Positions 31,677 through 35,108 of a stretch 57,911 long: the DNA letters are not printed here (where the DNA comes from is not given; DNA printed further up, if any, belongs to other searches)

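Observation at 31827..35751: TPR-CHAT protease translationally coupled to a gasdermin-like 266-aa protein: candidate pore-forming cell-death/defence module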

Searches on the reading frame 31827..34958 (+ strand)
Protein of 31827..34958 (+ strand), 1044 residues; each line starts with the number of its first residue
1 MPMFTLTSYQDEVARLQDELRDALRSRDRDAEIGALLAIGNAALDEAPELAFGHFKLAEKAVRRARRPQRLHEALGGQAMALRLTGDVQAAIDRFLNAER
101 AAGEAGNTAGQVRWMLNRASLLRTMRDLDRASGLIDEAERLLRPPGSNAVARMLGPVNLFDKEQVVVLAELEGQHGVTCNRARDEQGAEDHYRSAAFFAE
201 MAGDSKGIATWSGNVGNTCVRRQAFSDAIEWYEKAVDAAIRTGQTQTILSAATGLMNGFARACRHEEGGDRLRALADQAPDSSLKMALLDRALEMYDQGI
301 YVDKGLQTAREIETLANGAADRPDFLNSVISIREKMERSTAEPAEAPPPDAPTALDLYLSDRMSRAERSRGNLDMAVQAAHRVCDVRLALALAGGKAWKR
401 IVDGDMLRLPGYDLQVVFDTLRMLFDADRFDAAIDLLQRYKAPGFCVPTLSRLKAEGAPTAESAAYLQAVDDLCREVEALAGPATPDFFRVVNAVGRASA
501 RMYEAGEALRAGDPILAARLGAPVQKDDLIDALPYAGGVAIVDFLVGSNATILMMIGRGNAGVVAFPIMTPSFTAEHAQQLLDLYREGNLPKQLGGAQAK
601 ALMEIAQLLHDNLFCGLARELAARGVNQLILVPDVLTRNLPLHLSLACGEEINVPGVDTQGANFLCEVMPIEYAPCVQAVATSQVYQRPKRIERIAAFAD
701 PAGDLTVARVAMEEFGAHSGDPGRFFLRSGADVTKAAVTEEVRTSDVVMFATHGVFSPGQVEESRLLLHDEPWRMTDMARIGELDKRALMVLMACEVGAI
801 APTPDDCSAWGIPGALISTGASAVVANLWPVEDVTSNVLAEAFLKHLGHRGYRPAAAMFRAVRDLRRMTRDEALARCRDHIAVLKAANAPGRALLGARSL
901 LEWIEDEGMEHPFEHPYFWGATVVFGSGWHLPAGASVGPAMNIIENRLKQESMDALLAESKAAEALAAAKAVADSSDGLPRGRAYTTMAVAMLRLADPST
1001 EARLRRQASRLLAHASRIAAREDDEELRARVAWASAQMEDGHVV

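Call 3: search_protein_families(library=pfam, proteins=[window:31827-34958:+], max_evalue=1)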
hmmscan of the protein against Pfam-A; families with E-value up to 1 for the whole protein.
window:31827-34958:+ (1044 aa): 7 families
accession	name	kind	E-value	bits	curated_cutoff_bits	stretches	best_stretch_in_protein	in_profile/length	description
PF12770.12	CHAT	-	6.7e-30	105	24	1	605-926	3-288/289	CHAT domain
PF03568.22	Peptidase_C50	-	0.00014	21.6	27.8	1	695-833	274-392/395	Peptidase family C50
PF13424.12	TPR_12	-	0.0027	18.3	30.1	2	169-239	3-75/77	Tetratricopeptide repeat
PF00515.34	TPR_1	-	0.0049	17.1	27.8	0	214-236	6-28/34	Tetratricopeptide repeat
PF13176.12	TPR_7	-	0.048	14.2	27.9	0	214-238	4-28/36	Tetratricopeptide repeat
PF01364.23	Peptidase_C25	-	0.073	12.7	23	1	748-865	233-345/374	Peptidase family C25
PF07719.23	TPR_2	-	0.95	10.2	27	0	214-237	6-29/34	Tetratricopeptide repeat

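Call 4: search_protein_families(library=padloc, proteins=[window:31827-34958:+], max_evalue=1)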
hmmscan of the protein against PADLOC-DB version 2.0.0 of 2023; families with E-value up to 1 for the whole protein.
window:31827-34958:+ (1044 aa): 1 family
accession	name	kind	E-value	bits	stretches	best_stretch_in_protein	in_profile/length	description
PDLC03832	BovA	-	4.5e-07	27.2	1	746-868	548-669/711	-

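Call 5: search_protein_families(library=ncbifam, proteins=[window:31827-34958:+], max_evalue=1)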
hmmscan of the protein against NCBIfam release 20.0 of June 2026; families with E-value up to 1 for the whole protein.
window:31827-34958:+ (1044 aa): 0 families

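Call 7: search_solved_structures(query=window:31827-34958:+, max_evalue=1, show_alignments=2)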
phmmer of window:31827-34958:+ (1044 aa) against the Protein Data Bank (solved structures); distinct sequences matched with E-value up to 1: 19.
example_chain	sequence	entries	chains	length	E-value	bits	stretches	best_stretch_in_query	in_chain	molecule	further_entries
9qhb_A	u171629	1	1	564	5.5e-09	37.8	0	204-247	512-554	Engineered tetratricopeptide repeat protein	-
8bu0_A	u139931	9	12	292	6.5e-07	31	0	202-246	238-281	Consensus tetratricopeptide repeat protein | Crystal structure of an 8-repeat consensus TPR superhelix with Zinc. | Monomer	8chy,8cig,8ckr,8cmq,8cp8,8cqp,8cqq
9qhc_A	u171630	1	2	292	6.5e-06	27.7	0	203-246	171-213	Engineered tetratricopeptide repeat protein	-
8ch0_A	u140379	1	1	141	0.0012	20.1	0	203-242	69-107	Consensus tetratricopeptide repeat protein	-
2fo7_A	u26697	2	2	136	0.0017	19.6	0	202-238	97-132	SYNTHETIC CONSENSUS TPR PROTEIN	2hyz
5a7d_B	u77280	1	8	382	0.053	14.7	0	176-257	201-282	PINS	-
1na0_A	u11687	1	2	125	0.071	14.3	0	210-241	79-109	designed protein CTPR3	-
4a1s_A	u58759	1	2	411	0.075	14.2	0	176-258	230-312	PARTNER OF INSCUTEABLE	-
2wqh_A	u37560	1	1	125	0.11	13.7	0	211-241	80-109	CTPR3Y3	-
6vfh_A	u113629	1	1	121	0.25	12.5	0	210-238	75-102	T33_dn10A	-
2avp_A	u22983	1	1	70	0.27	12.4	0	211-243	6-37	synthetic consensus TPR protein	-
8vti_A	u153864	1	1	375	0.27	12.4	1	94-158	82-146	Isoform 4 of Adhesion G protein-coupled receptor L3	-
6vfi_B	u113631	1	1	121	0.35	12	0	198-238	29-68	O43_dn18B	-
6v8e_A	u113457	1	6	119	0.53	11.4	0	197-238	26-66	Designed protein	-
1na3_A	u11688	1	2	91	0.59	11.3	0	210-242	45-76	designed protein CTPR2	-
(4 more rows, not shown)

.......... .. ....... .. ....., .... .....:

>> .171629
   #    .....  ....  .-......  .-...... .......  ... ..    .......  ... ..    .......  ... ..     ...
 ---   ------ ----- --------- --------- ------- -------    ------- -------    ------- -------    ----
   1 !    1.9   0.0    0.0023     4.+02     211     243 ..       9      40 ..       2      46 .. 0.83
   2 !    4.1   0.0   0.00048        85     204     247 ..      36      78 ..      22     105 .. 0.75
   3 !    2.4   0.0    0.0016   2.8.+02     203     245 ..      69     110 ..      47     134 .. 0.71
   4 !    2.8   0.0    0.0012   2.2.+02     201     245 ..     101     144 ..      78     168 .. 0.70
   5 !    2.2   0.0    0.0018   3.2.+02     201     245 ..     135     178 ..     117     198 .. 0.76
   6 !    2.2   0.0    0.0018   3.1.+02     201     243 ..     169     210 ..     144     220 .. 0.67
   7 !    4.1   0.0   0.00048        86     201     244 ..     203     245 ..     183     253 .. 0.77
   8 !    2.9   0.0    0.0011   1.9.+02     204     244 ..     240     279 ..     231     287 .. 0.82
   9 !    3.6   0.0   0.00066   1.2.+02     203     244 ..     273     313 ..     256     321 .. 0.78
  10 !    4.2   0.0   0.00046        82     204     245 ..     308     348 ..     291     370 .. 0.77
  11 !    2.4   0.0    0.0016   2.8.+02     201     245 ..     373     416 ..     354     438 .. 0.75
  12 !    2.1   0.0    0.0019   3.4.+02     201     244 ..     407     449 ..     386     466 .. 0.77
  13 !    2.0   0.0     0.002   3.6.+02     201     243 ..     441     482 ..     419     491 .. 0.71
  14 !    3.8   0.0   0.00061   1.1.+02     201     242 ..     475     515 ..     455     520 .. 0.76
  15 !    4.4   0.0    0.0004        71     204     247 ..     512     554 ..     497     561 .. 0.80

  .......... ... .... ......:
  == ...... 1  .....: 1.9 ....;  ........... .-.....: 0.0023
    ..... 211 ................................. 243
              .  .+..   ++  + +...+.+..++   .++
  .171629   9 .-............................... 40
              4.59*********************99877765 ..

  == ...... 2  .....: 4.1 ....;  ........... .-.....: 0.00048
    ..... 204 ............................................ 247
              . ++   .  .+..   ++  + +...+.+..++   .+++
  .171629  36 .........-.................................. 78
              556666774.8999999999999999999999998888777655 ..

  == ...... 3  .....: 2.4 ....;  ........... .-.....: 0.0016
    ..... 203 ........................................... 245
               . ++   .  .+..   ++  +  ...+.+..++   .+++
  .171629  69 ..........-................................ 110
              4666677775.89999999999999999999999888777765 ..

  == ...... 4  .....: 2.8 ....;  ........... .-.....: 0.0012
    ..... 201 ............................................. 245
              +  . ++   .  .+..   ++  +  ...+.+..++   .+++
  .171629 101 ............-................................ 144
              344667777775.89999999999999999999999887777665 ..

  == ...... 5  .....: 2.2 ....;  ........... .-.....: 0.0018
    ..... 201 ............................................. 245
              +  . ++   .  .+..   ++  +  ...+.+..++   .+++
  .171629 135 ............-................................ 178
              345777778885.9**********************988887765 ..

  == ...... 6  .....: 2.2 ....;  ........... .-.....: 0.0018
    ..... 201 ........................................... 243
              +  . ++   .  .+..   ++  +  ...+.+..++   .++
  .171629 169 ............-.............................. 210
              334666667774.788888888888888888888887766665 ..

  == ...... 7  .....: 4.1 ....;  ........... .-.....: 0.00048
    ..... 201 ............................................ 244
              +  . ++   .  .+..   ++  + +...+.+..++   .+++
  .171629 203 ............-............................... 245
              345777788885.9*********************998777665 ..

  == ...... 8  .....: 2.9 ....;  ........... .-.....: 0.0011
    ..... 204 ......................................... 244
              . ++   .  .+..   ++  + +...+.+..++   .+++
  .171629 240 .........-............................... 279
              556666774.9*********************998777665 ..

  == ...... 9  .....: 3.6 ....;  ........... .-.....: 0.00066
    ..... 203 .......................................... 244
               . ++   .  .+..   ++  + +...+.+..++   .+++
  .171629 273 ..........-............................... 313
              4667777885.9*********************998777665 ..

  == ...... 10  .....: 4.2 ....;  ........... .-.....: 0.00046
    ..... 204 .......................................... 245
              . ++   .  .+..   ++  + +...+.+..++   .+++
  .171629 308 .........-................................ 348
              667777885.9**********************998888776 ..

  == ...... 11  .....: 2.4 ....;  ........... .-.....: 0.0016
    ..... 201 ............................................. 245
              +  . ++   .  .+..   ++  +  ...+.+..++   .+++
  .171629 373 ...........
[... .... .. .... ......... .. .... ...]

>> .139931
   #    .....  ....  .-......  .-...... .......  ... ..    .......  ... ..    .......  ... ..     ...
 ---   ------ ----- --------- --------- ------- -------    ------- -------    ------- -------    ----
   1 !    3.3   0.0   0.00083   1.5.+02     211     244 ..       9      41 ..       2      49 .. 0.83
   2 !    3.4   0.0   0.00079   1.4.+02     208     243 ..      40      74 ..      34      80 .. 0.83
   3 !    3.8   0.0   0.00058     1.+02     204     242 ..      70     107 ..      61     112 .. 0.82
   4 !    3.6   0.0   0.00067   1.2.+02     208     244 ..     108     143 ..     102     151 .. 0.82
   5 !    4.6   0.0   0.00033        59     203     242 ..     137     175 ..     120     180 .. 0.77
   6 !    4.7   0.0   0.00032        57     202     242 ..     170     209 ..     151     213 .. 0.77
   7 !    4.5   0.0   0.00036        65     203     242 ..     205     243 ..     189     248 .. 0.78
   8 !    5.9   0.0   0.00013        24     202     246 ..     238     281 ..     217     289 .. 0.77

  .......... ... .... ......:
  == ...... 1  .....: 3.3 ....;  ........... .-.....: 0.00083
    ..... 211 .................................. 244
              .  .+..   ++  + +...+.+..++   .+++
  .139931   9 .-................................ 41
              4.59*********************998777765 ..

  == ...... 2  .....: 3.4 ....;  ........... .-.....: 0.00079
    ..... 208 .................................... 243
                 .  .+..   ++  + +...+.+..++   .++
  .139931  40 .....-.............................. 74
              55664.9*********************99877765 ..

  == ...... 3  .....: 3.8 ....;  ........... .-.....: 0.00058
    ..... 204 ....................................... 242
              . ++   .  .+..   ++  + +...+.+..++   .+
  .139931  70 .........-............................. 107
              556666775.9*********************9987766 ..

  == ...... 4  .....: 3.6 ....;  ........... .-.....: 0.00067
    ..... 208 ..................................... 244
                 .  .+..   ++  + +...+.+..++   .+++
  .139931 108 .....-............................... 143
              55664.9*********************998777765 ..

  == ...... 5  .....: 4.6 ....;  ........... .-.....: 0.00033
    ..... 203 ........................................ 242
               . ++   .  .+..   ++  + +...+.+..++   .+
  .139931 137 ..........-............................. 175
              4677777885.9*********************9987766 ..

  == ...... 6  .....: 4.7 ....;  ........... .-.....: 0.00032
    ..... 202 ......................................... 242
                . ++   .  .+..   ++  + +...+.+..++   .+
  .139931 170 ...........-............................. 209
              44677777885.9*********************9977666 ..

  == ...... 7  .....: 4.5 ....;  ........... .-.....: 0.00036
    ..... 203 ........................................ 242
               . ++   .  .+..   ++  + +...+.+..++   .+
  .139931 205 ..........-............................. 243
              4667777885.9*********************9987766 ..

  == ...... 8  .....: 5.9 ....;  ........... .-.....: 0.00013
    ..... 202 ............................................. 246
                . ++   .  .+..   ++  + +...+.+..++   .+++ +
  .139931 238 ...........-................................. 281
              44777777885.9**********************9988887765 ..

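Call 24: find_homologous_proteins(query=window:31827-34958:+)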
Query window:31827-34958:+ (1044 aa): 20 proteins with E <= 0.001 among 8000 candidates.
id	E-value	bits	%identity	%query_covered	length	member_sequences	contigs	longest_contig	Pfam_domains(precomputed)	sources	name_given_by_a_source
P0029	0.0e+0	2311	100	100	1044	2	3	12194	PF12770.13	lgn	-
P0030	0.0e+0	1296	58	100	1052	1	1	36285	PF12770.13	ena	-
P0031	0.0e+0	1286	58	100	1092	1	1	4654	PF00515.35,PF13424.13,PF12770.13,PF07719.24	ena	-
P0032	0.0e+0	1271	57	100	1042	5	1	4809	PF13414.13,PF00515.35,PF13424.13,PF13176.13,PF12770.13,PF07719.24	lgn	-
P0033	0.0e+0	1242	57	99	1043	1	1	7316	PF13414.13,PF00515.35,PF13424.13,PF13176.13,PF12770.13,PF07719.24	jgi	jgi:CHAT domain-containing protein/tetratricopeptide (TPR) repeat protein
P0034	0.0e+0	1223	56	99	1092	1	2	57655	PF13414.13,PF00515.35,PF13424.13,PF12770.13,PF07719.24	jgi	jgi:CHAT domain-containing protein/tetratricopeptide (TPR) repeat protein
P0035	0.0e+0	1217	55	99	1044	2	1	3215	PF13424.13,PF12770.13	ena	-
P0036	0.0e+0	1170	54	100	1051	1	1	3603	PF12770.13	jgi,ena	-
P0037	0.0e+0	1170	55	99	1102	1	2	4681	PF13414.13,PF00515.35,PF13424.13,PF12770.13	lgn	-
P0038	0.0e+0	1153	53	100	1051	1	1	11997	PF00515.35,PF12770.13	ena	-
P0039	0.0e+0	1138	54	97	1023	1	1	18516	PF03568.24,PF12770.13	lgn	-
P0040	2.7e-293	994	49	99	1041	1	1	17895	PF03568.24,PF13424.13,PF12770.13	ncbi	ncbi:MAG: CHAT domain-containing protein [Gemmatimonadaceae bacterium]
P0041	1.3e-292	992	50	98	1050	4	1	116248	PF13424.13,PF12770.13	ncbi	ncbi:MAG: CHAT domain-containing protein [Gemmatimonadaceae bacterium]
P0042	4.1e-282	957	48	98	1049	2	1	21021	PF13424.13,PF12770.13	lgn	-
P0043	5.0e-258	877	45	98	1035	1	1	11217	PF13424.13,PF12770.13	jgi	-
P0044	8.5e-247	840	49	84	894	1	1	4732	PF03568.24,PF13424.13,PF12770.13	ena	-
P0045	1.5e-180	621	38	99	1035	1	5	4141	PF13424.13,PF12770.13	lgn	-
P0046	3.7e-12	63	27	37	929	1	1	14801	PF12770.13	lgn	-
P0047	8.5e-7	46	24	35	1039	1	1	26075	PF12770.13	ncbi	-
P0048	9.5e-4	35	25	32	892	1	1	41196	PF17874.8,PF00515.35,PF13424.13,PF13176.13,PF24885.2,PF13428.13,PF12770.13,PF13181.13,PF07719.24,PF13374.13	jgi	jgi:CHAT domain-containing protein/tetratricopeptide (TPR) repeat protein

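Call 28: find_encoding_contigs(protein=P0041, flank=8000, max_places=2)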
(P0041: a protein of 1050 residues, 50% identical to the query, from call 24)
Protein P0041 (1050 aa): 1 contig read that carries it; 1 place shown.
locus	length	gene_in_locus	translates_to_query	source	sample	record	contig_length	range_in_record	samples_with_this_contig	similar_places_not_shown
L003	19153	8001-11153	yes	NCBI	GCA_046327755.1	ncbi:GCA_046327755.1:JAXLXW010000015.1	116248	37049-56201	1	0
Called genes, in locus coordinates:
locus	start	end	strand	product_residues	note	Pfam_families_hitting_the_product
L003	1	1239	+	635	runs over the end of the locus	PF01435:Peptidase_M48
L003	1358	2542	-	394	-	PF13173:AAA_14, PF13635:DUF4143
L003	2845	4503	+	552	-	PF17900:Peptidase_M1_N, PF01433:Peptidase_M1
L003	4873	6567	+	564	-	PF09848:SLFN-g3_helicase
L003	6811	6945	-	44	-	-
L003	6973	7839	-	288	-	PF01408:GFO_IDH_MocA, PF22725:GFO_IDH_MocA_C3, PF02894:GFO_IDH_MocA_C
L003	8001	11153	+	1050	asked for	PF13424:TPR_12 (weak), PF12770:CHAT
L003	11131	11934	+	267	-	PF26164:Bact_GSDM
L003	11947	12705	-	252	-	-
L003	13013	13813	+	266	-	PF00903:Glyoxalase, PF18029:Glyoxalase_6 (faint), PF22677:Ble-like_N (faint)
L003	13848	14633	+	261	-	PF18306:LDcluster4, PF03641:Lysine_decarbox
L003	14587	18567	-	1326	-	-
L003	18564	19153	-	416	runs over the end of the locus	-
